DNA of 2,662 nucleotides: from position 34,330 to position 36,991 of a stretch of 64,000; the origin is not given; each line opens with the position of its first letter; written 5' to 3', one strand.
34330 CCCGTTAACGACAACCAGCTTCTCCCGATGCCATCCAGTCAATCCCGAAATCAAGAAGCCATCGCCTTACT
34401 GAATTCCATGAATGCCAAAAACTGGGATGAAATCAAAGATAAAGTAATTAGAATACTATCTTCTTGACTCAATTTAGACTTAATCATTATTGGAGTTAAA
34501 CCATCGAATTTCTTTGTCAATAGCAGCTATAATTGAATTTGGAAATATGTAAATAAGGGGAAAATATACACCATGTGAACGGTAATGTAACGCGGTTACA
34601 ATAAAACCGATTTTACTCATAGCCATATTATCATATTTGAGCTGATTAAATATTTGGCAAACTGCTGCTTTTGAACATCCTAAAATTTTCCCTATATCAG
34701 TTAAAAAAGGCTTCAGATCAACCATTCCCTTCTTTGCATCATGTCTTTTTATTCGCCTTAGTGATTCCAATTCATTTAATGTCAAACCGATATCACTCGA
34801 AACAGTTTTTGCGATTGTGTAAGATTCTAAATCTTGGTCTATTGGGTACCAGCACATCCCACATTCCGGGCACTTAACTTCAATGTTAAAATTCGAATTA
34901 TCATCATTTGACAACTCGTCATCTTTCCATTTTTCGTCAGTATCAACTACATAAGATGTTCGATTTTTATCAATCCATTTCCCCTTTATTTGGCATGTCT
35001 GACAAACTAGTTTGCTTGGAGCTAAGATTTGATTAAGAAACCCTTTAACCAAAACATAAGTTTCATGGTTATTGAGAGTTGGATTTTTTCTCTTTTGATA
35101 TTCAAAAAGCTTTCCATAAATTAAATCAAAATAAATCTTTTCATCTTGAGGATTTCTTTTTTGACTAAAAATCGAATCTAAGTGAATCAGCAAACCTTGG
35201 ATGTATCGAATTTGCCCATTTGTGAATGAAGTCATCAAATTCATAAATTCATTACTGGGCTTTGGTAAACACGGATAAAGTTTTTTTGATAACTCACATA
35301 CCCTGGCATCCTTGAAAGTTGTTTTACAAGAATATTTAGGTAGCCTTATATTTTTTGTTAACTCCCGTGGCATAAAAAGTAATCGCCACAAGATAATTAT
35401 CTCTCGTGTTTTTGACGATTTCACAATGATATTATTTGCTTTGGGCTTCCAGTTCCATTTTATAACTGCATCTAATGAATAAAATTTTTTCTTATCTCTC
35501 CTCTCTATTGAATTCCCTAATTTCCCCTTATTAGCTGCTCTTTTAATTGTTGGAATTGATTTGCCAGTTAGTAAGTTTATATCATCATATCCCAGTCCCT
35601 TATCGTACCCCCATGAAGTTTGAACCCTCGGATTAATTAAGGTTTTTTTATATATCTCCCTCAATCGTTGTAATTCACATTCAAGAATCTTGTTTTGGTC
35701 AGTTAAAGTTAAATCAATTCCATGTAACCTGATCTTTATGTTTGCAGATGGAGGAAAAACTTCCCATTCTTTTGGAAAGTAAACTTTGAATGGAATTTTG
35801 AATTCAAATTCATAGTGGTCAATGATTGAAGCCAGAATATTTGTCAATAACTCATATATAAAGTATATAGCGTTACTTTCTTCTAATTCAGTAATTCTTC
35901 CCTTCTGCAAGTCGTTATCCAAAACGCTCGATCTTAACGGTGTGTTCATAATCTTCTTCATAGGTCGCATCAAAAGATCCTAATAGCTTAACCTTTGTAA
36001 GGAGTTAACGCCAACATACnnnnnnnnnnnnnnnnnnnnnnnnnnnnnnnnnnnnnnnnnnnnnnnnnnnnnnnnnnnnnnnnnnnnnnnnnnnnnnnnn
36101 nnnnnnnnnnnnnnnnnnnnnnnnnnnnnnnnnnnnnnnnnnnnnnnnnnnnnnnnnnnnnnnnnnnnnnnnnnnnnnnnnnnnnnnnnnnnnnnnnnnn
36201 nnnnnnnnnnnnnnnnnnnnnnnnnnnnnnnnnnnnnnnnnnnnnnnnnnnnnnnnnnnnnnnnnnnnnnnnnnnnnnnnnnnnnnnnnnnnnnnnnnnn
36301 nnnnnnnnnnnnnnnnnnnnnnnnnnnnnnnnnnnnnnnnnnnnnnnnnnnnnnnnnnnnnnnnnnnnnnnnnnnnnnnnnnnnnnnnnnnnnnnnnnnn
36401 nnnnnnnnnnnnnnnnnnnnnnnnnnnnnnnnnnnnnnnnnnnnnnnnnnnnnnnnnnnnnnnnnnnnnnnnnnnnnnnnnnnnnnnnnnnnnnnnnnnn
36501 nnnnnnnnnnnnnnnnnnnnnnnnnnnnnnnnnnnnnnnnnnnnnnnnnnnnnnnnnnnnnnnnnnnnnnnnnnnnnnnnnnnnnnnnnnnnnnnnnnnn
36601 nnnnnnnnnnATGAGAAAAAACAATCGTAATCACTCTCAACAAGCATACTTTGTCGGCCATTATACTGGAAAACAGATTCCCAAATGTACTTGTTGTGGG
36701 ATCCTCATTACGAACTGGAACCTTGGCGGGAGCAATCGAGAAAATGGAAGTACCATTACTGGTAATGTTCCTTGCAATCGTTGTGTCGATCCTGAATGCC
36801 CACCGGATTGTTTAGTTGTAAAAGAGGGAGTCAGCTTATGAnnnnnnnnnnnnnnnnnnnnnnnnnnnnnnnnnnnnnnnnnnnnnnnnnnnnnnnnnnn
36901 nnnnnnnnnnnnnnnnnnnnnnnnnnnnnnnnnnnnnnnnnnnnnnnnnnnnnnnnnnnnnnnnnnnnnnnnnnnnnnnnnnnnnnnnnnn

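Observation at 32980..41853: About 8.8-kb PICI/satellite-like integrative element inserted in tRNA-Gln, bounded by perfect 52-bp direct repeats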

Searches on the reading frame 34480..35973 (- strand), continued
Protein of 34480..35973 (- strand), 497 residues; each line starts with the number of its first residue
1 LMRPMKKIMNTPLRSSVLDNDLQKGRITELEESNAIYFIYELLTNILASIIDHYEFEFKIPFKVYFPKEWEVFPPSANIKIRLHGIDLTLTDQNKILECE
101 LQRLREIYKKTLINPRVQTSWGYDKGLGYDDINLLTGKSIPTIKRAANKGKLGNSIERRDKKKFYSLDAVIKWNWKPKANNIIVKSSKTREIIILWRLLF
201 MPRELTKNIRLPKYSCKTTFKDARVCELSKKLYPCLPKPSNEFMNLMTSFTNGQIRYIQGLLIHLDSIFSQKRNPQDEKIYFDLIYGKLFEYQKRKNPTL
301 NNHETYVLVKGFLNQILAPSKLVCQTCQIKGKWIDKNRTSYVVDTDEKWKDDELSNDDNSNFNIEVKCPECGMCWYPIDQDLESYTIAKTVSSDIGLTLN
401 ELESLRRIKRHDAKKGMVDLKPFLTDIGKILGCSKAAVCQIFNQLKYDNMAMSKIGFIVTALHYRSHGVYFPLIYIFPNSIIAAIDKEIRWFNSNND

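Call 95: search_solved_structures(query=A2, max_evalue=10)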
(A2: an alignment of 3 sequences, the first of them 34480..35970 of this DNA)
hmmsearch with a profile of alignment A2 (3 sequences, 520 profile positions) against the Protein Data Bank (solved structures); distinct sequences matched with E-value up to 10: 2.
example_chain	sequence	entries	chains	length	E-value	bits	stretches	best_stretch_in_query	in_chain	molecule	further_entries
4lhf_A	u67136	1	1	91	0.014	17.3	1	94-165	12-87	Regulatory protein cox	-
2dmi_A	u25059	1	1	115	0.77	11.6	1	265-341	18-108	Teashirt homolog 3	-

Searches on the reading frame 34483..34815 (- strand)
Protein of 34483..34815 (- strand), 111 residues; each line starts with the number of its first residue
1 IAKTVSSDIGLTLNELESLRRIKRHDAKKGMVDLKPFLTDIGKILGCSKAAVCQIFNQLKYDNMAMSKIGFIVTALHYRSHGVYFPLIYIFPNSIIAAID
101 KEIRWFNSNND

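Call 66: search_protein_families(library=pfam, proteins=[window:34483-34815:-], max_evalue=1)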
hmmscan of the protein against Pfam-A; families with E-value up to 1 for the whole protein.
seq(111 aa): 0 families

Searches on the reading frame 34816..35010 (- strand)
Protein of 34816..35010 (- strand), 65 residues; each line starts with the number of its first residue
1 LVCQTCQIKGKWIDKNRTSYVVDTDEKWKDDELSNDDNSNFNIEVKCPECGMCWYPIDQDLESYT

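Call 66: search_protein_families(library=pfam, proteins=[window:34816-35010:-], max_evalue=1)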
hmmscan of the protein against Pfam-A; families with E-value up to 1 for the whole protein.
seq(65 aa): 3 families
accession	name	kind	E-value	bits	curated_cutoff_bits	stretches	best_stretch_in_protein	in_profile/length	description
PF13878.12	zf-C2H2_3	-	0.022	15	27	1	38-58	8-27/40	zinc-finger of acetyl-transferase ESCO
PF11645.14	PDDEXK_5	-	0.035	14.6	26.1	1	6-61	48-108/138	PD-(D/E)XK endonuclease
PF25206.1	DUF7836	-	0.3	11.4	26.7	1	43-62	6-25/59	Domain of unknown function (DUF7836)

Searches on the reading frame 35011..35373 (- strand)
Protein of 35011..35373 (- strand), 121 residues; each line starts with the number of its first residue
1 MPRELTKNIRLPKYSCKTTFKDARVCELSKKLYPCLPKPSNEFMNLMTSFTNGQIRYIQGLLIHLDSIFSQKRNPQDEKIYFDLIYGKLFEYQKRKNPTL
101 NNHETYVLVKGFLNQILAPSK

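Call 66: search_protein_families(library=pfam, proteins=[window:35011-35373:-], max_evalue=1)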
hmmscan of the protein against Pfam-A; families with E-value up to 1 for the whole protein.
seq(121 aa): 1 family
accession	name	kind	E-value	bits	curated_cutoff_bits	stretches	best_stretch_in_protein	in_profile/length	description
PF07105.16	DUF1367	-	0.047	13.8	25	1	62-116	33-83/198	Protein of unknown function (DUF1367)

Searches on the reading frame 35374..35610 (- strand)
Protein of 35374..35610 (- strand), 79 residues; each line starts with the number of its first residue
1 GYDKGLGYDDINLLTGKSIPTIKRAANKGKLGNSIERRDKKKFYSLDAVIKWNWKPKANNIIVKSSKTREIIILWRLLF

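Call 66: search_protein_families(library=pfam, proteins=[window:35374-35610:-], max_evalue=1)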
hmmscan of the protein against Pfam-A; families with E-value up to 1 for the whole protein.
seq(79 aa): 1 family
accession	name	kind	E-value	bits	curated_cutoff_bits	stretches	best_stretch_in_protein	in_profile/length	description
PF12964.13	DUF3853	-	0.19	12.3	22.1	1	7-42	48-83/97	Protein of unknown function (DUF3853)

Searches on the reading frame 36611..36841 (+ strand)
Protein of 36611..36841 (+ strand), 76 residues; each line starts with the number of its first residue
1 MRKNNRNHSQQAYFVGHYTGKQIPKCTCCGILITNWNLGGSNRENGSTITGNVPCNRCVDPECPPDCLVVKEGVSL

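Call 6: search_protein_families(library=pfam, proteins=[window:36611-36841:+], max_evalue=0.01)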
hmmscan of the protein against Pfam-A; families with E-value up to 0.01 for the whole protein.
window:36611-36841:+ (76 aa): 0 families

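Call 7: search_protein_families(library=phrogs, proteins=[window:36611-36841:+], max_evalue=0.01)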
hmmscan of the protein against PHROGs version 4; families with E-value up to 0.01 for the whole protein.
window:36611-36841:+ (76 aa): 0 families

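Call 9: search_protein_families(library=padloc, proteins=[window:36611-36841:+], max_evalue=0.01)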
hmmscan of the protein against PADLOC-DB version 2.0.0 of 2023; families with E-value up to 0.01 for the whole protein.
window:36611-36841:+ (76 aa): 0 families

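Call 66: search_protein_families(library=pfam, proteins=[window:36611-36841:+], max_evalue=1)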
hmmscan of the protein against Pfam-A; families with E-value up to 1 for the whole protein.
window:36611-36841:+ (76 aa): 0 families
